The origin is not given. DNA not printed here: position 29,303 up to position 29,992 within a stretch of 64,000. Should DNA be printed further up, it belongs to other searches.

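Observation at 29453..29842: Orphan flagellar-rod (FlgB/FlgC)-like gene with no flagellar neighbours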

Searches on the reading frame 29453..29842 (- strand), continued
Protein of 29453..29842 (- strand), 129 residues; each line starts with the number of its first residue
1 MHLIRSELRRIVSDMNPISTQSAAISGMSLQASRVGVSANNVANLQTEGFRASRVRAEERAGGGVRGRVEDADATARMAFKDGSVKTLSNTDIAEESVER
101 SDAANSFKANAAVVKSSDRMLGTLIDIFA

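Call 16: find_homologous_proteins(query=A1, max_evalue=0.001)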
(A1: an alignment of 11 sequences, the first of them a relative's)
Query A1 (11 sequences) (115 aa, profile of the alignment): 2747 proteins with E <= 0.001 among 8000 candidates; the best 120 are listed.
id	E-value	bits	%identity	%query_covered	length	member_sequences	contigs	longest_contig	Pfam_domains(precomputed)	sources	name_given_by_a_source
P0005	1.4e-43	166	35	83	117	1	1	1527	PF06429.19,PF00460.26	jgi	jgi:flagellar basal-body rod protein FlgC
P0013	2.4e-42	162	37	97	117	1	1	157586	PF06429.19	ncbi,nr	ncbi:MAG: hypothetical protein GY737_15545 [Desulfobacteraceae bacterium]|nr:hypothetical protein [D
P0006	2.6e-42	162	35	96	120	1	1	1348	PF06429.19,PF00460.26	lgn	-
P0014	1.4e-41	159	33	96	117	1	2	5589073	PF06429.19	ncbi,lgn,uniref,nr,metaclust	ncbi:FlgG1 [Desulforapulum autotrophicum HRM2]|uniref:FlgG1 n=1 Tax=Desulforapulum autotrophicum (st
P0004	1.5e-41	159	36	96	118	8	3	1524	PF06429.19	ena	-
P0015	2.2e-41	159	38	84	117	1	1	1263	PF06429.19,PF00460.26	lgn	-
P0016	1.4e-39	153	37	89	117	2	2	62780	PF06429.19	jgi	jgi:flagellar basal-body rod protein FlgC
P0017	4.6e-39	151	34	96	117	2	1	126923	PF06429.19,PF00460.26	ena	-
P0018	5.0e-39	151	35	83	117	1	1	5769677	PF06429.19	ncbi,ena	-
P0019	5.7e-39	151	38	90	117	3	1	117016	PF06429.19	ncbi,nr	ncbi:MAG: hypothetical protein JEZ12_04580 [Desulfobacterium sp.]|nr:hypothetical protein [Desulfoba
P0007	5.9e-39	151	36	70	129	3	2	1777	PF06429.19,PF00460.26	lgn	-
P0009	2.1e-38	149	32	95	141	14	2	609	PF06429.19,PF00460.26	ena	-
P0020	3.2e-38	149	33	95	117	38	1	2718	PF06429.19,PF00460.26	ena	-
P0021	3.3e-38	149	35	95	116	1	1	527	PF06429.19,PF00460.26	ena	-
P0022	3.3e-38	149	34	95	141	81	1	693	PF06429.19,PF00460.26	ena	-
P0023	5.6e-38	148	35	95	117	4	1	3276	PF06429.19,PF00460.26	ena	-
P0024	6.2e-38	148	36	96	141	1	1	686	PF06429.19,PF00460.26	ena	-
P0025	7.3e-38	147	37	83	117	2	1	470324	PF06429.19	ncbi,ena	-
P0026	7.9e-38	147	33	95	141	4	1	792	PF06429.19,PF00460.26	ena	-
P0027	9.8e-38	147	34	83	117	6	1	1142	PF06429.19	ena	-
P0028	1.3e-37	147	36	90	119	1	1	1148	PF06429.19,PF00460.26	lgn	-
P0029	1.7e-37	146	32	95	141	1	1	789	PF06429.19,PF00460.26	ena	-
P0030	2.3e-37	146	35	95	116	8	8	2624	PF06429.19,PF00460.26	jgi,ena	jgi:flagellar hook-associated protein FlgK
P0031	4.4e-37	145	33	95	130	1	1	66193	PF06429.19,PF00460.26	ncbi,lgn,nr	ncbi:flagellar basal body protein [Luminiphilus sp.]|nr:flagellar basal body protein [Luminiphilus s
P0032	5.5e-37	145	34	95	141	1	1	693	PF06429.19,PF00460.26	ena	-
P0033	5.5e-37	145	32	95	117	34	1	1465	PF06429.19,PF00460.26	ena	-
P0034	5.8e-37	145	35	95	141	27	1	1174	PF06429.19,PF00460.26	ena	-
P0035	6.4e-37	144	30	95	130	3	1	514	PF06429.19,PF00460.26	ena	-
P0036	6.4e-37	144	31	95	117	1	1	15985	PF06429.19,PF00460.26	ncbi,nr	ncbi:flagellar basal body protein [Luminiphilus sp.]|nr:flagellar basal body protein [Luminiphilus s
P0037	8.1e-37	144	37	95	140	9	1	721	PF06429.19,PF00460.26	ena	-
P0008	9.8e-37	144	34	96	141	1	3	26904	PF06429.19,PF00460.26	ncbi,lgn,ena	-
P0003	9.8e-37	144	45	90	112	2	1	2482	PF06429.19,PF00460.26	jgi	jgi:flagellar hook protein FlgE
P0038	1.1e-36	144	32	95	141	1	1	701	PF06429.19,PF00460.26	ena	-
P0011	1.6e-36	143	34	95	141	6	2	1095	PF06429.19,PF00460.26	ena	-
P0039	2.1e-36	143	34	95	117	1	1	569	PF06429.19,PF00460.26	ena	-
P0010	2.3e-36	143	38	94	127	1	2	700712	PF06429.19,PF00460.26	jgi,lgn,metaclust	metaclust:\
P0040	3.5e-36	142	34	95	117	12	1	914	PF06429.19,PF00460.26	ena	-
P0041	3.7e-36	142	33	95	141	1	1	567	PF06429.19,PF00460.26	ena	-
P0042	3.9e-36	142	33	96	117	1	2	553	PF06429.19,PF00460.26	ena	-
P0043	5.0e-36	142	34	96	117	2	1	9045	PF06429.19,PF00460.26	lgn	-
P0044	5.0e-36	142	36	90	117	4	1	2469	PF06429.19,PF00460.26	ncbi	-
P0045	5.3e-36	141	35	95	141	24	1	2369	PF06429.19,PF00460.26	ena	-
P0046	5.9e-36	141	34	95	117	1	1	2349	PF06429.19,PF00460.26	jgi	jgi:flagellar hook-associated protein FlgK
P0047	6.8e-36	141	35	95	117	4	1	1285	PF06429.19,PF00460.26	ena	-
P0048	6.8e-36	141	33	95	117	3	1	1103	PF06429.19,PF00460.26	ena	-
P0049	8.6e-36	141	40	83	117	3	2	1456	PF06429.19,PF00460.26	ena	-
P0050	9.4e-36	141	35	95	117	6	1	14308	PF06429.19,PF00460.26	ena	-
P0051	1.2e-35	140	33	95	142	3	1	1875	PF06429.19,PF00460.26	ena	-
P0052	1.7e-35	140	36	84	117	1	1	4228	PF06429.19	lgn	-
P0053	2.4e-35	139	33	90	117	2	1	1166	PF06429.19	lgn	-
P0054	2.4e-35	139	39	90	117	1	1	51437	PF06429.19,PF00460.26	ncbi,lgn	-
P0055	2.9e-35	139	35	95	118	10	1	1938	PF06429.19,PF00460.26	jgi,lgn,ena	jgi:flagellar hook-associated protein FlgK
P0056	3.5e-35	139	30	95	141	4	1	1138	PF06429.19,PF00460.26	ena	-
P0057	3.7e-35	139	32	92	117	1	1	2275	PF06429.19,PF00460.26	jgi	-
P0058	3.7e-35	139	39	83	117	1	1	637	PF06429.19,PF00460.26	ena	-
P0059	4.1e-35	139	29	95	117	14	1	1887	PF06429.19,PF00460.26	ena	-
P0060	4.1e-35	139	37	97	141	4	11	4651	PF06429.19,PF00460.26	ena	-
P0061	4.1e-35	139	33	95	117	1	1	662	PF06429.19,PF00460.26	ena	-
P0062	5.2e-35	138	37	95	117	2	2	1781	PF06429.19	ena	-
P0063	5.5e-35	138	37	95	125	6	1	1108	PF06429.19,PF00460.26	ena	-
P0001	6.7e-35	138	100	100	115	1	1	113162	PF06429.19,PF00460.26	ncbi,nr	ncbi:MAG: flagellar basal body rod protein [Candidatus Schekmanbacteria bacterium]|nr:flagellar basa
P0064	7.0e-35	138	33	95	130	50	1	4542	PF06429.19,PF00460.26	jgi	-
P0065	7.4e-35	138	35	97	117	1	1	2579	PF06429.19,PF00460.26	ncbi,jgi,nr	ncbi:MAG: hypothetical protein JRJ85_21325 [Deltaproteobacteria bacterium]|nr:hypothetical protein [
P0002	9.5e-35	137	100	100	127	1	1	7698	PF06429.19,PF00460.26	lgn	-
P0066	1.0e-34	137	36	90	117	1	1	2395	PF06429.19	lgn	-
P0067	1.3e-34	137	35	87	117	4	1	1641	PF06429.19,PF00460.26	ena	-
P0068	1.6e-34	137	34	95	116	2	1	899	PF06429.19,PF00460.26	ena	-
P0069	1.7e-34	137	39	83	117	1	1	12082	PF06429.19,PF00460.26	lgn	-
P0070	2.0e-34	136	36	90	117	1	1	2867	PF06429.19,PF00460.26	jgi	-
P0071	2.9e-34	136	34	95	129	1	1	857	PF06429.19,PF00460.26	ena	-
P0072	3.3e-34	136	34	97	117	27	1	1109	PF06429.19,PF00460.26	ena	-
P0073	3.6e-34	136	35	95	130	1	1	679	PF06429.19,PF00460.26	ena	-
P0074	3.8e-34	135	36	91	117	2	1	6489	PF06429.19,PF00460.26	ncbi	ncbi:flagellar basal body rod C-terminal domain-containing protein [Thermodesulfobacteriota bacteriu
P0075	4.1e-34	135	35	97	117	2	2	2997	PF06429.19,PF00460.26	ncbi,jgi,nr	ncbi:MAG: hypothetical protein JRJ02_11945 [Deltaproteobacteria bacterium]|nr:hypothetical protein [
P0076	4.4e-34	135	34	86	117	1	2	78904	PF06429.19,PF00460.26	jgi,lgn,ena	jgi:flagellar basal-body rod protein FlgC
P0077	4.4e-34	135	37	97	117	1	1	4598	PF06429.19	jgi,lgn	jgi:flagellar basal-body rod protein FlgC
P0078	4.8e-34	135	36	91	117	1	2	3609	PF06429.19,PF00460.26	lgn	-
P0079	5.3e-34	135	38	94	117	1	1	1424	PF06429.19,PF00460.26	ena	-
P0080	6.6e-34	135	38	97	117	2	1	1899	PF06429.19,PF00460.26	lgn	-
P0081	6.8e-34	135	39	67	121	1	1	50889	PF06429.19,PF00460.26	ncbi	ncbi:flagellar basal body rod C-terminal domain-containing protein [Desulfocurvus sp. DL9XJH121]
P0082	7.1e-34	135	41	81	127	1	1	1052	PF06429.19,PF00460.26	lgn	-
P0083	7.4e-34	135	35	94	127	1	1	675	PF06429.19,PF00460.26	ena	-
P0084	7.7e-34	134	35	97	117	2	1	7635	PF06429.19,PF00460.26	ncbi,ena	-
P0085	8.0e-34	134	37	90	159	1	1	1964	PF06429.19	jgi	jgi:flagellar basal-body rod protein FlgC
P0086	8.0e-34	134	35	97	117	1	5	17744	PF06429.19,PF00460.26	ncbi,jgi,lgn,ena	-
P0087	8.5e-34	134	37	96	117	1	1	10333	PF06429.19,PF00460.26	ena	-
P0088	8.7e-34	134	35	97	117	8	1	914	PF06429.19,PF00460.26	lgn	-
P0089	1.0e-33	134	39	90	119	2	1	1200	PF06429.19,PF00460.26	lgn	-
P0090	1.1e-33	134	35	91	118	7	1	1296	PF06429.19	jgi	-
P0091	1.2e-33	134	34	100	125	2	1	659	PF06429.19,PF00460.26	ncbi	-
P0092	1.3e-33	134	32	97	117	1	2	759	PF06429.19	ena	-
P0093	1.5e-33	134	33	95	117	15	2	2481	PF06429.19,PF00460.26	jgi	jgi:flagellar hook-associated protein FlgK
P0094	1.7e-33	133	34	96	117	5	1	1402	PF06429.19,PF00460.26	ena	-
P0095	1.9e-33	133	35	96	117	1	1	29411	PF06429.19,PF00460.26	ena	-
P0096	2.1e-33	133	37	97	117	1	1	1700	PF06429.19,PF00460.26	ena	-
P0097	2.2e-33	133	35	92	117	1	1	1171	PF06429.19,PF00460.26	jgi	jgi:flagellar hook protein FlgE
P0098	2.3e-33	133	37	90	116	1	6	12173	PF06429.19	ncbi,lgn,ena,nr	ncbi:MAG: hypothetical protein D3926_16960 [Desulfobacteraceae bacterium]|nr:MAG: hypothetical prote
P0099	2.4e-33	133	36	89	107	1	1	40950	PF06429.19,PF00460.26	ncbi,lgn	-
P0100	2.5e-33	133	37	97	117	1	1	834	PF06429.19,PF00460.26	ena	-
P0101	2.9e-33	133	31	91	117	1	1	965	PF06429.19,PF00460.26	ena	-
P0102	3.1e-33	133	35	90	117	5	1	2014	PF06429.19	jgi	-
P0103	3.3e-33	132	35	95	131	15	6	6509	PF06429.19,PF00460.26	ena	-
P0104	3.5e-33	132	34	95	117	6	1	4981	PF06429.19,PF00460.26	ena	-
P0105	3.7e-33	132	40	69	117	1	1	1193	PF06429.19,PF00460.26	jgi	jgi:flagellar basal-body rod protein FlgC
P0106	3.9e-33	132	35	91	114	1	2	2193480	PF06429.19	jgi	jgi:flagellar hook protein FlgE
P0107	4.3e-33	132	31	96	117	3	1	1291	PF06429.19,PF00460.26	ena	-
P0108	4.8e-33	132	34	92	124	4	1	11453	PF06429.19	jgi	-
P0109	4.8e-33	132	34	86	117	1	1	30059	PF06429.19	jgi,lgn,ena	-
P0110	5.0e-33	132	32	98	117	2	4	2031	PF06429.19,PF00460.26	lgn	-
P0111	5.1e-33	132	38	96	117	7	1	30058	PF06429.19,PF00460.26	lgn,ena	-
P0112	5.2e-33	132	36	92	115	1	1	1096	PF06429.19,PF00460.26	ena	-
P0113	5.3e-33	132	35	91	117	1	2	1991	PF06429.19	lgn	-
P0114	5.3e-33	132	37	96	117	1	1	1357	PF06429.19,PF00460.26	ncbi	-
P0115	5.4e-33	132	36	93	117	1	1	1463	PF06429.19,PF00460.26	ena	-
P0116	5.5e-33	132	33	95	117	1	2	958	PF06429.19,PF00460.26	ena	-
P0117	6.0e-33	132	36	90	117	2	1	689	PF06429.19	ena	-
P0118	6.1e-33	132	31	95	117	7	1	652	PF06429.19,PF00460.26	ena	-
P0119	6.5e-33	132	35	95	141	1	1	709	PF06429.19,PF00460.26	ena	-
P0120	6.5e-33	132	35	94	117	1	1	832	PF06429.19,PF00460.26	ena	-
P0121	7.0e-33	131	36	97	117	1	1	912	PF06429.19,PF00460.26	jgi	-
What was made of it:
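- Closest known: FlgG / FlgE. Same: Some members are annotated 'FlgG1' or 'FlgE' (call 16).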

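Call 19: find_encoding_contigs(protein=P0014, flank=10000, max_places=2)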
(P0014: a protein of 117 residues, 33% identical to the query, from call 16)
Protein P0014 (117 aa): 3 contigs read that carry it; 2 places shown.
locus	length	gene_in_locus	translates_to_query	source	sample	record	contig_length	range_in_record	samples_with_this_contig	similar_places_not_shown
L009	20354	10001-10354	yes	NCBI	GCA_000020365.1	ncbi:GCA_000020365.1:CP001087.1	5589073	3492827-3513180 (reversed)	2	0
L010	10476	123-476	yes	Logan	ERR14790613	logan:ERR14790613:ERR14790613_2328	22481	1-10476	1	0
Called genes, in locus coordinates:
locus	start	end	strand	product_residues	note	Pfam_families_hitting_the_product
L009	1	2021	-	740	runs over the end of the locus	PF08668:HDOD, PF00512:HisKA (weak), PF02518:HATPase_c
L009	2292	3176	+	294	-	PF02219:MTHFR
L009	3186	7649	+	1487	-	-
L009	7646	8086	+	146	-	-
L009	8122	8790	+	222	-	PF12225:DUF5981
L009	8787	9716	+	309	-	PF02219:MTHFR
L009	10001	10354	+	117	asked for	PF06429:Flg_bbr_C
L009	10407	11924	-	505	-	PF00072:Response_reg, PF00989:PAS (weak), PF13188:PAS_8 (weak), PF00512:HisKA, PF02518:HATPase_c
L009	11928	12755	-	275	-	PF08501:Shikimate_dh_N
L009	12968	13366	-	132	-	PF00072:Response_reg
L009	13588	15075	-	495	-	PF08448:PAS_4 (faint), PF00989:PAS, PF13426:PAS_9, PF00512:HisKA, PF02518:HATPase_c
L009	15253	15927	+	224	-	PF12225:DUF5981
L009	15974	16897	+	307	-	PF02219:MTHFR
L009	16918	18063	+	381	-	PF01134:GIDA (weak), PF01266:DAO (weak), PF07992:Pyr_redox_2, PF12831:FAD_oxidored, PF13450:NAD_binding_8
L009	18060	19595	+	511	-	PF13187:Fer4_9 (faint), PF00037:Fer4 (faint), PF12837:Fer4_6 (faint), PF14697:Fer4_21 (weak), PF02662:FlpD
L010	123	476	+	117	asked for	PF06429:Flg_bbr_C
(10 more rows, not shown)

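Call 20: find_encoding_contigs(protein=P0106, flank=10000, max_places=2)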
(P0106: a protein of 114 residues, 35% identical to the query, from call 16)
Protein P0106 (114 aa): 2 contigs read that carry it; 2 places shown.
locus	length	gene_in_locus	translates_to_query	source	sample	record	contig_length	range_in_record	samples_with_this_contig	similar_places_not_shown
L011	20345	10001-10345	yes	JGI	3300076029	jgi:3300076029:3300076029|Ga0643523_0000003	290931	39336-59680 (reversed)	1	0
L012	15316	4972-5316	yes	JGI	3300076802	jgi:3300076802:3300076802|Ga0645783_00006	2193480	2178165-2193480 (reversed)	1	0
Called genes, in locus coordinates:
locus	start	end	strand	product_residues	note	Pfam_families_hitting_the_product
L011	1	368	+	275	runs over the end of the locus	-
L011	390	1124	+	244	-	-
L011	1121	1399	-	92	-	-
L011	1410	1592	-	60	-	PF05082:Rop-like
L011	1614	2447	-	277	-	PF00583:Acetyltransf_1, PF13673:Acetyltransf_10, PF13508:Acetyltransf_7, PF18014:Acetyltransf_18 (weak)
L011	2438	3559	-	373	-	PF00682:HMGL-like, PF22617:HCS_D2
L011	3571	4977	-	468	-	PF04055:Radical_SAM, PF02579:Nitro_FeMo-Co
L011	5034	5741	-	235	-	PF01522:Polysacc_deac_1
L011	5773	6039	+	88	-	PF00037:Fer4 (weak), PF12797:Fer4_2 (faint), PF13237:Fer4_10 (weak), PF14697:Fer4_21 (weak), PF12838:Fer4_7, PF13187:Fer4_9 (weak)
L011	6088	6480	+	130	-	-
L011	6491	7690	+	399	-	PF06689:zf-C4_ClpX, PF00493:MCM, PF05496:RuvB_N (weak), PF01078:Mg_chelatase (faint), PF00004:AAA, PF07724:AAA_2, PF07728:AAA_5 (weak), PF10431:ClpB_D2-small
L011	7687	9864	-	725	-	PF14827:dCache_3, PF00990:GGDEF, PF00563:EAL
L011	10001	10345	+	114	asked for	PF06429:Flg_bbr_C (weak)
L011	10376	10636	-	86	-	PF13893:RRM_5, PF00076:RRM_1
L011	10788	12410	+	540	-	PF00370:FGGY_N, PF02782:FGGY_C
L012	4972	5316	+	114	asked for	PF06429:Flg_bbr_C (weak)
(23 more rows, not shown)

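Call 21: find_encoding_contigs(protein=P0031, flank=10000, max_places=2)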
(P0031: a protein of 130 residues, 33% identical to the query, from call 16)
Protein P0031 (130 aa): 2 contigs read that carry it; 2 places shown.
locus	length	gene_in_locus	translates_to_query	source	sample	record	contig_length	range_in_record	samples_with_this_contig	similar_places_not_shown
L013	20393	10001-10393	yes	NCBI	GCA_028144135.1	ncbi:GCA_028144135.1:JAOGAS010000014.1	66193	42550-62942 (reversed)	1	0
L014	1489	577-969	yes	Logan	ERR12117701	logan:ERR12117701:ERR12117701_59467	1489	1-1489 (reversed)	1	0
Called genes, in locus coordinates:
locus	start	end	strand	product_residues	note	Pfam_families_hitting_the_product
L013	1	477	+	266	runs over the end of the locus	PF00142:Fer4_NifH (weak), PF01656:CbiA, PF02374:ArsA_ATPase (weak), PF06564:CBP_BcsQ, PF09140:MipZ (faint), PF10609:ParA, PF13614:AAA_31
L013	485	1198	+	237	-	PF04542:Sigma70_r2, PF04539:Sigma70_r3, PF08281:Sigma70_r4_2, PF04545:Sigma70_r4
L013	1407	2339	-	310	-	PF13677:MotB_plug, PF00691:OmpA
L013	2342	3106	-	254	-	PF01618:MotA_ExbB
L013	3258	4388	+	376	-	PF02120:Flg_hook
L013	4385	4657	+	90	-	PF01312:Bac_export_2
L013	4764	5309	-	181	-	-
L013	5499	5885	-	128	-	-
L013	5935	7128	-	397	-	PF05036:SPOR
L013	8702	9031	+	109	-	-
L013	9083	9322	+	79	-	-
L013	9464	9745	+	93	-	-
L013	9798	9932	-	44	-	-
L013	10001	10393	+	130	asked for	PF00460:Flg_bb_rod (weak), PF06429:Flg_bbr_C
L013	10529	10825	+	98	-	PF03992:ABM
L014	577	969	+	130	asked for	PF00460:Flg_bb_rod (weak), PF06429:Flg_bbr_C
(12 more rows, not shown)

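Call 26: find_related_loci(query=A1, collection=genome_contigs, flank=10000)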
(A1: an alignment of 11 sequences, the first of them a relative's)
Query A1 (115 aa) in genome_contigs; peptide patterns used: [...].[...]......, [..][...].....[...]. (x = any residue, [..] = any of these).
598 stretches matched a pattern (row limit reached: there are more); 286 encode a relative of the query (tblastn E <= 1e-3); the best 80 are kept; 80 distinct loci.
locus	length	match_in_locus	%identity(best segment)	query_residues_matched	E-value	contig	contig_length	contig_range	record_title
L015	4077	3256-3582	36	11-115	4e-19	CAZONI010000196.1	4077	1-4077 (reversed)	MAG TPA_asm: uncultured Desulfobacteraceae bacterium isolate binchicken_co150_469 genome assembly, contig: NODE_71621_le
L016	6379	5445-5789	39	4-114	1e-18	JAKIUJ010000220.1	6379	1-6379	MAG: Desulfobacula sp. isolate D100SM.bin.15 NODE_4245_length_6379_cov_2.938100, whole genome shotgun sequence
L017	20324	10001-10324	34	11-114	1e-17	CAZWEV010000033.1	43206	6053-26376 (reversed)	MAG TPA_asm: uncultured Desulfobacteraceae bacterium isolate binchicken_co129_423 genome assembly, contig: NODE_2138_len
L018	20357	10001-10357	40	4-115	7e-17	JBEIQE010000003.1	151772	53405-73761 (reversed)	MAG: Micavibrio sp. isolate Sample-106-S6-bin-91 Sample_106_S6-bin_91-k141_1616747, whole genome shotgun sequence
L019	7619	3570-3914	38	4-115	7e-17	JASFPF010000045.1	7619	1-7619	MAG: Deltaproteobacteria bacterium isolate D0819M20remetaG_Bin_34 D0819M20remetaG_FD_scaffold_1318_c1, whole genome shot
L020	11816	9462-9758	42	18-112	7e-17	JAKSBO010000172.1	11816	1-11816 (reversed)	MAG: Desulfobacterales bacterium isolate MAG.189 k141_6052698, whole genome shotgun sequence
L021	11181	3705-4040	39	1-115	6e-17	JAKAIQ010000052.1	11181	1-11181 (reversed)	MAG: Deltaproteobacteria bacterium isolate WY3.bin34 NODE_10734_length_11181_cov_1.155057, whole genome shotgun sequence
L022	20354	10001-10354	35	1-114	1e-16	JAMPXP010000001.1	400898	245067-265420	MAG: Desulfobacula sp. isolate R2F_R2FSRR_metabat.38 R2F_C2, whole genome shotgun sequence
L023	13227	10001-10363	40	8-113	2e-16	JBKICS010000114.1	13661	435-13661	MAG: Acidobacteriota bacterium isolate bins.66 NODE_5780_length_13661_cov_1.946545, whole genome shotgun sequence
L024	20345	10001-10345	36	4-114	3e-16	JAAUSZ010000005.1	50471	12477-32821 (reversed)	MAG: Desulfobacula sp. isolate SM1_1_2 NODE_67_length_50471_cov_4.089484, whole genome shotgun sequence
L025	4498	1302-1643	37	1-114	3e-16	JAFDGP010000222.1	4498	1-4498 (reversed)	MAG: Deltaproteobacteria bacterium isolate Meg22_1012_Bin_310 Meg22_1012_Bin_310_scaffold_68783, whole genome shotgun se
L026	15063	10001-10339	37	3-114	5e-16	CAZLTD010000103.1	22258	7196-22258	MAG TPA_asm: uncultured Desulfobacula sp. isolate SRP077602_co5_376 genome assembly, contig: NODE_11505_length_22258_cov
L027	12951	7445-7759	38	16-114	2e-15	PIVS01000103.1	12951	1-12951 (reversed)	MAG: Desulfobacteraceae bacterium isolate Glo_11 GloG15_CONTIG5972, whole genome shotgun sequence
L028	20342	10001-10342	36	4-113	1e-15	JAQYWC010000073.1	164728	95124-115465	MAG: Desulfobacterium sp. isolate Pec_A4_megahit_bin17 Pec_A4_megahit_bin17_c_000000146264, whole genome shotgun sequenc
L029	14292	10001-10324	37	11-114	2e-15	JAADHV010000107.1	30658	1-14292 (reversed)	MAG: Deltaproteobacteria bacterium isolate M_MetaBat.211 contig-127_1675, whole genome shotgun sequence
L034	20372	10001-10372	36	1-113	4e-15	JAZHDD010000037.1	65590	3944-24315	MAG: Desulfovibrionaceae bacterium isolate Bin10Zod NODE_28_length_65590_cov_24.798886, whole genome shotgun sequence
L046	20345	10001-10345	37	4-114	2e-14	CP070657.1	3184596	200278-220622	MAG: Deltaproteobacteria bacterium isolate bin80 chromosome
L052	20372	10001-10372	38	1-112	7e-14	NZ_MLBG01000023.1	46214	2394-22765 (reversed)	Desulfovibrio sp. DV contig00023, whole genome shotgun sequence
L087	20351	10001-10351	38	23-114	7e-12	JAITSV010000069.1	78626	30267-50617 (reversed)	MAG: Desulfovibrio sp. isolate Rs511_bin20 k119_2947748, whole genome shotgun sequence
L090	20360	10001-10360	34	10-114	7e-12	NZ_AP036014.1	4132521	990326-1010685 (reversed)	Nitratidesulfovibrio sp. HK-II chromosome, complete genome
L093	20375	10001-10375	33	4-112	1e-11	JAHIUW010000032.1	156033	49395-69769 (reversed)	MAG: Proteobacteria bacterium isolate MM_PC_MetaG.mb.39 MM_PC_MetaG.mb.39_k141_1227278, whole genome shotgun sequence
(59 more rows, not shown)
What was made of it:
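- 286 genome hits were confirmed across several phyla (call 26). Isolation is the rule for this family even in flagellated taxa such as Desulforapulum autotrophicum HRM2, Luminiphilus and Nitratidesulfovibrio (calls 19, 21, 26).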
